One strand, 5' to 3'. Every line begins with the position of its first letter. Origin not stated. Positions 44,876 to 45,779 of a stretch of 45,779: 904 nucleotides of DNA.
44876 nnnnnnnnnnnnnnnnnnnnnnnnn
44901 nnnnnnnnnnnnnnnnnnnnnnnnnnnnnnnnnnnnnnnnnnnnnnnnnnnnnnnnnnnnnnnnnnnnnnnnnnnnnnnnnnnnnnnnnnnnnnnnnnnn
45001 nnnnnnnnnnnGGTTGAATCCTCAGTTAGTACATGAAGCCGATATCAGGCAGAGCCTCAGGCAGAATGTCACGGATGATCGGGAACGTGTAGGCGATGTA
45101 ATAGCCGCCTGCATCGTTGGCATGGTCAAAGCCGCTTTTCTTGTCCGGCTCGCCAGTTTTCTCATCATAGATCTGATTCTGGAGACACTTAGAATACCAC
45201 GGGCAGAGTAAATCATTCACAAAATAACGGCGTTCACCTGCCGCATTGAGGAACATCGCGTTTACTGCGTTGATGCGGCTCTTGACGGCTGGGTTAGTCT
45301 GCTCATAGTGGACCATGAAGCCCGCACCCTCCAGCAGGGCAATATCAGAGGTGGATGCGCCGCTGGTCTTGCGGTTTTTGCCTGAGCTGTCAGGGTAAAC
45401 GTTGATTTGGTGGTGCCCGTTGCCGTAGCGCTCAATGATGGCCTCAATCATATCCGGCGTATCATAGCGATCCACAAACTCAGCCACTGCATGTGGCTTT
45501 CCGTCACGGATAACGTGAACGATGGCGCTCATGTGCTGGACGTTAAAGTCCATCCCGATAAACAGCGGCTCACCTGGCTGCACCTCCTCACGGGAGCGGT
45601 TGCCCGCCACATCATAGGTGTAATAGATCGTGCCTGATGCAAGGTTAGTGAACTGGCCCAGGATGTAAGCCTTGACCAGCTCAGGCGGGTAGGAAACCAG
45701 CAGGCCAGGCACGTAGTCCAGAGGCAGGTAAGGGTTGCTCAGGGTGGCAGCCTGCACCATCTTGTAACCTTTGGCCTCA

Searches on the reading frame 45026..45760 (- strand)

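Call 19: search_protein_families(library=pfam, proteins=[window:45026-45760:-], max_evalue=0.01)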
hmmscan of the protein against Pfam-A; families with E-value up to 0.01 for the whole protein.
window:45026-45760:- (244 aa): 1 family
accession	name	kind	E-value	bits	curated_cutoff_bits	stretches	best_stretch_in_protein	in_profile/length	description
PF17289.8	Terminase_6C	-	2.2e-14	54.2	22.6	1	68-222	1-152/155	Terminase RNaseH-like domain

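Call 20: search_protein_families(library=phrogs, proteins=[window:45026-45760:-], max_evalue=0.001)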
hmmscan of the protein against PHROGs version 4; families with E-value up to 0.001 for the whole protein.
window:45026-45760:- (244 aa): 3 families
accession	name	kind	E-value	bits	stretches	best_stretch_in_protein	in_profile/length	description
phrog_10250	-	head and packaging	1.8e-52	179.4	1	23-230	4-220/228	terminase large subunit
phrog_38319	-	unknown function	1.5e-23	84.6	1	1-82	187-269/271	-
phrog_2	-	head and packaging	2.6e-20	73.8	1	2-225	425-592/807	terminase large subunit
